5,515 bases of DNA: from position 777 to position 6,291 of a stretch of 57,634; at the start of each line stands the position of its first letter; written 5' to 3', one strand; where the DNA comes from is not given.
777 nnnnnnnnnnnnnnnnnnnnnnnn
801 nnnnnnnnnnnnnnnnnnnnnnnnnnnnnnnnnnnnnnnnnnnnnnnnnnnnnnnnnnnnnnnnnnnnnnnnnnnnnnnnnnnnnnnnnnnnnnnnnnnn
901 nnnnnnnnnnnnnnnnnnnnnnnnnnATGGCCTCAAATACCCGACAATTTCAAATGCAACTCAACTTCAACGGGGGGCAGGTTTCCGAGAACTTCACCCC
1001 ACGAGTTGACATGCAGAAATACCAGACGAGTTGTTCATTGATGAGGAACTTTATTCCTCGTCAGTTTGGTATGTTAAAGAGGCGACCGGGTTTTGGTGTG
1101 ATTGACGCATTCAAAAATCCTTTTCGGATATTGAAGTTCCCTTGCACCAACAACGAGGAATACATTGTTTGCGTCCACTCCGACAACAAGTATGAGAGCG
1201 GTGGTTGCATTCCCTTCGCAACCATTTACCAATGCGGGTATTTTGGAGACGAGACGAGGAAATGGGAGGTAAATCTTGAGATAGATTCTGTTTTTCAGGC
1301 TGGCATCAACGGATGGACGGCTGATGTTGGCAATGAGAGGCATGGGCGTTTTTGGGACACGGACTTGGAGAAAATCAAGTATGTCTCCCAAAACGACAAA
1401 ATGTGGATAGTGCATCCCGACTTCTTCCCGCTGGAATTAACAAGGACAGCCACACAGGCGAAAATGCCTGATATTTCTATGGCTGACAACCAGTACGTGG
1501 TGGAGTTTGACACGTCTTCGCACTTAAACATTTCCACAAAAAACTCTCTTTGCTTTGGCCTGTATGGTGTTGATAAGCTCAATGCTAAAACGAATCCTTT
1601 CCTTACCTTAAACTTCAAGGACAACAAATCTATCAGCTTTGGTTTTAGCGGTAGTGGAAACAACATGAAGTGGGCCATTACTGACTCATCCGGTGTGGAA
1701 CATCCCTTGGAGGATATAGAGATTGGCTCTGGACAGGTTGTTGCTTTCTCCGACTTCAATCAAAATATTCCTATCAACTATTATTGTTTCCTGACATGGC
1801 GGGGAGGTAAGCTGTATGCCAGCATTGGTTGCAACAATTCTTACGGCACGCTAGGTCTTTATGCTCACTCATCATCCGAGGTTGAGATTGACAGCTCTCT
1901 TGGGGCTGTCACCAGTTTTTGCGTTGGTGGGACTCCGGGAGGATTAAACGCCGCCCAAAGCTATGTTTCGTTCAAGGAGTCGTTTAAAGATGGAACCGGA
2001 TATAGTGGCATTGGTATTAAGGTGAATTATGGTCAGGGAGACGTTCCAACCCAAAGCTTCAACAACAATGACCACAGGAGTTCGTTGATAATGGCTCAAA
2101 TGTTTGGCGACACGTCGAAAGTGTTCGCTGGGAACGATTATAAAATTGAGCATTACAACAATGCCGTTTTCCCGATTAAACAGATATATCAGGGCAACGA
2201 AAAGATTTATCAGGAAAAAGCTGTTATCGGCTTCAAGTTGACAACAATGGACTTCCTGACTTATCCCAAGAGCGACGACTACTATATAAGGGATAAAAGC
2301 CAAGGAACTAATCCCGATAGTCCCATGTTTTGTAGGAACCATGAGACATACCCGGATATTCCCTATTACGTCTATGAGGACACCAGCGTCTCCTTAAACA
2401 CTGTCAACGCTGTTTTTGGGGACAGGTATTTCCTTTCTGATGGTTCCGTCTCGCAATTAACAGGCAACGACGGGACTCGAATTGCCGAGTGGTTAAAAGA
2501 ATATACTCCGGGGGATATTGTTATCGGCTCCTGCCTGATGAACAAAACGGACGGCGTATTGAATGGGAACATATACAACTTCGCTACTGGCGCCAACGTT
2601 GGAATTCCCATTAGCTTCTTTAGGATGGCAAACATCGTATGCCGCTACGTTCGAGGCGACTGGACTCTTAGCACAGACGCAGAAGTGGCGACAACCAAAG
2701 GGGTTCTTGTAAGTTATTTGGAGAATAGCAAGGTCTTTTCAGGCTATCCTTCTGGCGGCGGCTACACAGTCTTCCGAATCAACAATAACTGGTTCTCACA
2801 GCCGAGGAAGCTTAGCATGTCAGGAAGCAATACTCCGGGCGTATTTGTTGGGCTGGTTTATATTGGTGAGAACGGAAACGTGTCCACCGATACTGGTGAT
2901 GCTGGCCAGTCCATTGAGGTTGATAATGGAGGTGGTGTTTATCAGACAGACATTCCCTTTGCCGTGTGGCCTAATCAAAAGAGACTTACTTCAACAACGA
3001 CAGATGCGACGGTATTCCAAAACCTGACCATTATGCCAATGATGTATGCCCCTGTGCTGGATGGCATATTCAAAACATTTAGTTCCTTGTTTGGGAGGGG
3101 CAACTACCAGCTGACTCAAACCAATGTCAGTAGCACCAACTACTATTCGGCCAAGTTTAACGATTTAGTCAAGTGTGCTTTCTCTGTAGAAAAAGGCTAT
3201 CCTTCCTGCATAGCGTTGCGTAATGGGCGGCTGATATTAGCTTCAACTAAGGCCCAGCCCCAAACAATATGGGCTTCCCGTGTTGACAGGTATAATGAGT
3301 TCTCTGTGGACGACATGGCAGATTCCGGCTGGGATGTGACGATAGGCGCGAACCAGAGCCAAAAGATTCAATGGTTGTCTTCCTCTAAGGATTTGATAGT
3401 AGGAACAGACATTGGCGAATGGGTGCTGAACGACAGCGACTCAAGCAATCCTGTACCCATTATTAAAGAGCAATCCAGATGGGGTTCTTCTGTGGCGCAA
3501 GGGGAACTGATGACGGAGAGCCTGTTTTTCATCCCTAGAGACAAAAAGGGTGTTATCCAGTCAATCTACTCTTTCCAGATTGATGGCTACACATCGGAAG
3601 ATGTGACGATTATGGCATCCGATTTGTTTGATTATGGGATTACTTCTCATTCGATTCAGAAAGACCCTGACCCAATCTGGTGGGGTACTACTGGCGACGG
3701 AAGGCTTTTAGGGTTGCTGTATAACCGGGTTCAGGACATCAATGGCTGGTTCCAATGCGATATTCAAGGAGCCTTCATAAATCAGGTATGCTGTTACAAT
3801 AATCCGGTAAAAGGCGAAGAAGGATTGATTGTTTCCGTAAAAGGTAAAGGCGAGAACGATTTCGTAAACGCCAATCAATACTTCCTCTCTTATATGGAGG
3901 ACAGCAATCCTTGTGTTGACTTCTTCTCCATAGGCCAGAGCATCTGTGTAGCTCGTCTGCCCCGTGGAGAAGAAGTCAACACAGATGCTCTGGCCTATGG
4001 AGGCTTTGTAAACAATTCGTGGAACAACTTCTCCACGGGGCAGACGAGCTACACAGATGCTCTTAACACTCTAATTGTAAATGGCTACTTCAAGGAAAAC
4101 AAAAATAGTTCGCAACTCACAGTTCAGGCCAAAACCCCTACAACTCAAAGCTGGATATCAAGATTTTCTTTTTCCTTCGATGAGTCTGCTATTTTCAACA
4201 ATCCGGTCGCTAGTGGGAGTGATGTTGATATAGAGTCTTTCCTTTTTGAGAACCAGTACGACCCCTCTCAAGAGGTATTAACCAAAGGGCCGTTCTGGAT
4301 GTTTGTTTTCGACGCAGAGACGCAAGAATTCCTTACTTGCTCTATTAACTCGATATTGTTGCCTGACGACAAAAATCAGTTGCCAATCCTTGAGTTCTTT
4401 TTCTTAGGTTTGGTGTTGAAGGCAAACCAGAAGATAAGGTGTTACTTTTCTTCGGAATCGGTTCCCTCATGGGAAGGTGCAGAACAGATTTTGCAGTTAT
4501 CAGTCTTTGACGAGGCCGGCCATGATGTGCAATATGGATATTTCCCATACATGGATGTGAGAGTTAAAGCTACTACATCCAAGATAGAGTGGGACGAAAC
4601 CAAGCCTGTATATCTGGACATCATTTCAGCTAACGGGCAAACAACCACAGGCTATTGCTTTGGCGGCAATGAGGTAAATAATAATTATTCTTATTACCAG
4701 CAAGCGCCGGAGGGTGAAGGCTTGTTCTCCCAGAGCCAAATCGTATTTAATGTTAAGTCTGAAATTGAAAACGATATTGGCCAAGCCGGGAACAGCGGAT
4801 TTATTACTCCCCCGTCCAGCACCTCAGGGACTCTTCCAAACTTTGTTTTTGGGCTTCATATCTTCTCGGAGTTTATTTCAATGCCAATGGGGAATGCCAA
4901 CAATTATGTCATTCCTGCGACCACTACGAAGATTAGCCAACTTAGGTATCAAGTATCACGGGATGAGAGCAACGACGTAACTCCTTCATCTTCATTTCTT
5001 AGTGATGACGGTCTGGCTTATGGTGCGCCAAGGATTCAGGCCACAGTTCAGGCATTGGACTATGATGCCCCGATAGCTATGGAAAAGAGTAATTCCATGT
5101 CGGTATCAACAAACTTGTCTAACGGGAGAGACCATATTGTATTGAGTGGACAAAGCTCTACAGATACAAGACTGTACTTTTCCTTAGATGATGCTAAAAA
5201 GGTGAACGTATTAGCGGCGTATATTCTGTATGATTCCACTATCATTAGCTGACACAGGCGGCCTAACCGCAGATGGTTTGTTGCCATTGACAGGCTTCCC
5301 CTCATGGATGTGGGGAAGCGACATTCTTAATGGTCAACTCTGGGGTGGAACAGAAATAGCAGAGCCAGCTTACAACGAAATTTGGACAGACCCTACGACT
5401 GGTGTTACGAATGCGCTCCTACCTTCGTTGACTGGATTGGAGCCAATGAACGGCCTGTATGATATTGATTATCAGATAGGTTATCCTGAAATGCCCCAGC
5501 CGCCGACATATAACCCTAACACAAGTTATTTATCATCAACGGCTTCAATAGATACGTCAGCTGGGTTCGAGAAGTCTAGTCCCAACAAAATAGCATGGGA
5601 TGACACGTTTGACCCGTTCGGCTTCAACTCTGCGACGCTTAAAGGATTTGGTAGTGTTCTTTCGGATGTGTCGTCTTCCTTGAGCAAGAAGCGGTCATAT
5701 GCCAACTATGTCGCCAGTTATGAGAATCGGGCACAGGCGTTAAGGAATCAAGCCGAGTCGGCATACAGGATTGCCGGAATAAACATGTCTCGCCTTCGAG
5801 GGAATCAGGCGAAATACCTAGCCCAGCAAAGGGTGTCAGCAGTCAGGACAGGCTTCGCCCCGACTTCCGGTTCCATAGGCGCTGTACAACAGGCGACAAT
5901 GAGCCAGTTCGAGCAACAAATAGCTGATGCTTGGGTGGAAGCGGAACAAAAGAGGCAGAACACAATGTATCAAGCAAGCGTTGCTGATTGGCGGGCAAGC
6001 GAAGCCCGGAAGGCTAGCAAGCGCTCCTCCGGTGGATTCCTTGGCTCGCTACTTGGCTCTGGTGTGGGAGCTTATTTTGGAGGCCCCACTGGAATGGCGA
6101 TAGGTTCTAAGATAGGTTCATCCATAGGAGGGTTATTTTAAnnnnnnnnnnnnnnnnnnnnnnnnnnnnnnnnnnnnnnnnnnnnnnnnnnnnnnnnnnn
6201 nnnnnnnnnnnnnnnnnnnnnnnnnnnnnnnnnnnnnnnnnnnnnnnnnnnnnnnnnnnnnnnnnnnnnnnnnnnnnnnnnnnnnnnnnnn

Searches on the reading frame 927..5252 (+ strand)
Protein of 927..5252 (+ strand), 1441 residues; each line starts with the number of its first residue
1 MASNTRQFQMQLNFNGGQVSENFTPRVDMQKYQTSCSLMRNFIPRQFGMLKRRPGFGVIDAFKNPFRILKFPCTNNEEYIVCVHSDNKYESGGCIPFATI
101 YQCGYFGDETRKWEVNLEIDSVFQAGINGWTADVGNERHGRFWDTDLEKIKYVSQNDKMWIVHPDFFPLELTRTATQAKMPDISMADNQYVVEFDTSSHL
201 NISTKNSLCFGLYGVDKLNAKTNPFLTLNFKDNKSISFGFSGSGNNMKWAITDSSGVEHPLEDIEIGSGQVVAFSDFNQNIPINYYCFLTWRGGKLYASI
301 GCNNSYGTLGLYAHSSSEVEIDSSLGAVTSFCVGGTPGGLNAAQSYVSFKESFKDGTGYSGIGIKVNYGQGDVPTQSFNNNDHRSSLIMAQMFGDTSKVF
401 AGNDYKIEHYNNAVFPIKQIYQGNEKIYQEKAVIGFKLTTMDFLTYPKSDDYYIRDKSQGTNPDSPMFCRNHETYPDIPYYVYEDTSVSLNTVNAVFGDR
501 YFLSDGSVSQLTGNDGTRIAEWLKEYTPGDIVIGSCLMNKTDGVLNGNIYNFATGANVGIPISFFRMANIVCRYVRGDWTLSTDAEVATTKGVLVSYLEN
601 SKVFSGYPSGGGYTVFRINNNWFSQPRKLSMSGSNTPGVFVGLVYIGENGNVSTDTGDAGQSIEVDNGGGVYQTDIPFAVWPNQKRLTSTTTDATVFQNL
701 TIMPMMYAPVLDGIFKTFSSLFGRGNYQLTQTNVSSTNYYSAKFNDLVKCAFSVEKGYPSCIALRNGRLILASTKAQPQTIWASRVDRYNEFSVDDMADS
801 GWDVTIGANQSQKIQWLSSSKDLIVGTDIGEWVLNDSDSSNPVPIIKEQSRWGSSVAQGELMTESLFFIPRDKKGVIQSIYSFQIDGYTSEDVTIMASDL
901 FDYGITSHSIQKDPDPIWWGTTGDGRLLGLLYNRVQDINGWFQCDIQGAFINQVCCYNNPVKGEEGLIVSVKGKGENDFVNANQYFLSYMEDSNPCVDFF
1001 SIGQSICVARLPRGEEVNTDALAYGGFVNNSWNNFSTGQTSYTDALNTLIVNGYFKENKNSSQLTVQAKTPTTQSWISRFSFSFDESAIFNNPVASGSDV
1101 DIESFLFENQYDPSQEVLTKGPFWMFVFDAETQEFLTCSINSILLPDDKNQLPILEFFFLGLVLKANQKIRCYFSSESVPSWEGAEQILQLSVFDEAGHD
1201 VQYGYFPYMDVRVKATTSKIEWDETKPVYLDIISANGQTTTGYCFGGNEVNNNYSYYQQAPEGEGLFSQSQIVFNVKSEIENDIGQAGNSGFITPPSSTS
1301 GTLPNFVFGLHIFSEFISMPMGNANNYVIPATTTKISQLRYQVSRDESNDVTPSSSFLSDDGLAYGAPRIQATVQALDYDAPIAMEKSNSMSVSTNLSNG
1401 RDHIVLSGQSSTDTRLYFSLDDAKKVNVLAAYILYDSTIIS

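Call 10: search_protein_families(library=phrogs, proteins=[window:927-5252:+], max_evalue=0.01)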
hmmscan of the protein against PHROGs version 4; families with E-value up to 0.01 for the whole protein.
window:927-5252:+ (1441 aa): 4 families
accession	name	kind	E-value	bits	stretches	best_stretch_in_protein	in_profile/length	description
phrog_376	-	tail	3.6e-73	248.1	2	733-961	276-505/712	tail protein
phrog_15566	-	tail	5.7e-27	95.4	1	746-955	35-249/552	tail protein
phrog_20269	-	unknown function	3.5e-11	43.7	1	10-177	6-146/374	-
phrog_30010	-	unknown function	1.5e-07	31.6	1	869-958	181-273/517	-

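Call 11: search_protein_families(library=pfam, proteins=[window:927-5252:+], max_evalue=0.01)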
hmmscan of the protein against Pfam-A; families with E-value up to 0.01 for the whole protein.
window:927-5252:+ (1441 aa): 0 families

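Call 26: search_dna_similar(query=window:927-5252:+, collection=phages, mode=protein, max_rows=12)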
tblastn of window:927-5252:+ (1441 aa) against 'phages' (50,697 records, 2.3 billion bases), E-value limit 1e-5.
Records with a match: 182; places in all: 182; records where one place covers at least 80% of the query: 0.
Best place of each record, by identity: <60% 182.
By first word of the organism name: Vibrio 49; Pelagibacter 21; Pseudomonas 16; Xanthomonas 15; Escherichia 15; Salmonella 12; Caudoviricetes 8; Liberibacter 6; Bordetella 5; Klebsiella 4; and 16 more.
By host as written in the record: - 73; Candidatus Pelagibacter ubique HTCC1062 13; Xanthomonas albilineans CFBP2523 6; Pseudomonas aeruginosa PA14 5; Candidatus Pelagibacter sp. HTCC1062 4; Xanthomonas citri 4; Escherichia coli O157:H7 4; Caulobacter vibrioides CB15 3; and 53 more.
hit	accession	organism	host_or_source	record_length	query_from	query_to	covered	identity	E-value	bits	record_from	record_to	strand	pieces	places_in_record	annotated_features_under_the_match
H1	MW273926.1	Pelagibacter phage HTVC204P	Candidatus Pelagibacter sp. FZCC0015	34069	746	955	15%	35.0%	1e-25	122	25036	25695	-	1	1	putative tail tubular B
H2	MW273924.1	Pelagibacter phage HTVC100P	Candidatus Pelagibacter sp. HTCC7211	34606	746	955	15%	35.0%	2e-25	121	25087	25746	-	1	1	putative tail tubular B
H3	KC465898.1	Pelagibacter phage HTVC010P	Candidatus Pelagibacter ubique HTCC1062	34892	751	975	16%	32.6%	7e-21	106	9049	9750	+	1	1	putative tail tubular protein B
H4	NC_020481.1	Pelagibacter phage HTVC010P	Candidatus Pelagibacter ubique HTCC1062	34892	751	975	16%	32.6%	7e-21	106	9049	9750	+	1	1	tail protein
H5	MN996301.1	Ralstonia phage RpY1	Ralstonia solanacearum SL341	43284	662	960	21%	24.4%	8e-13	80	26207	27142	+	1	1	hypothetical protein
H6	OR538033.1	Ralstonia phage C22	Ralstonia sp. RS3/1-1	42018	662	960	21%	24.4%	9e-13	80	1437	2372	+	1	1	hypothetical protein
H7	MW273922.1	Pelagibacter phage HTVC034P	Candidatus Pelagibacter sp. HTCC1062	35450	751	975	16%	32.4%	1e-20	105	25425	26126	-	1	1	putative tail tubular B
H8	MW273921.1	Pelagibacter phage HTVC028P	Candidatus Pelagibacter sp. HTCC1062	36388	728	955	16%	31.2%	8e-22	109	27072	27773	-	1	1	putative tail tubular B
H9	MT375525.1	Pelagibacter phage Greip EXVC021P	Candidatus Pelagibacter ubique HTCC1062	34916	746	955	15%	33.6%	2e-24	118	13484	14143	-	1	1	tail tubular protein B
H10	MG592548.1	Vibrio phage 1.182.O._10N.286.46.E1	Vibrio breoganii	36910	10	919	18%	26.4%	4e-6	115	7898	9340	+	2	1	head-closure protein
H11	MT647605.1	Pelagibacter phage Lederberg EXVC029P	Candidatus Pelagibacter ubique HTCC1062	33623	751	955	14%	33.0%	4e-20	103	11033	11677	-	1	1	putative tail tubular protein B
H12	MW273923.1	Pelagibacter phage HTVC035P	Candidatus Pelagibacter sp. HTCC1062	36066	751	950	14%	33.7%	3e-20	104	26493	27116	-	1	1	putative tail tubular B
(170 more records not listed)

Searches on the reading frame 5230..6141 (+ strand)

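Call 10: search_protein_families(library=phrogs, proteins=[window:5230-6141:+], max_evalue=0.01)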
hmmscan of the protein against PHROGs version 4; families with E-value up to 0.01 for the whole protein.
window:5230-6141:+ (303 aa): 3 families
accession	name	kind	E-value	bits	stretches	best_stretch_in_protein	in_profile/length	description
phrog_418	-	head and packaging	3.9e-05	24.8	1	140-283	15-154/166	internal virion protein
phrog_22557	-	unknown function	0.0013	19.8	1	262-301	23-62/136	-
phrog_7477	-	unknown function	0.009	16.5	0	261-302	270-311/313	-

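Call 11: search_protein_families(library=pfam, proteins=[window:5230-6141:+], max_evalue=0.01)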
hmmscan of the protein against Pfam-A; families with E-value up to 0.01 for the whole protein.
window:5230-6141:+ (303 aa): 1 family
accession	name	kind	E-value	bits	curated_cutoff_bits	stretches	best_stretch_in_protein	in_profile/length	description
PF07560.16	DUF1539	-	0.0079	16.7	23.8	0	135-170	67-102/126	Domain of Unknown Function (DUF1539)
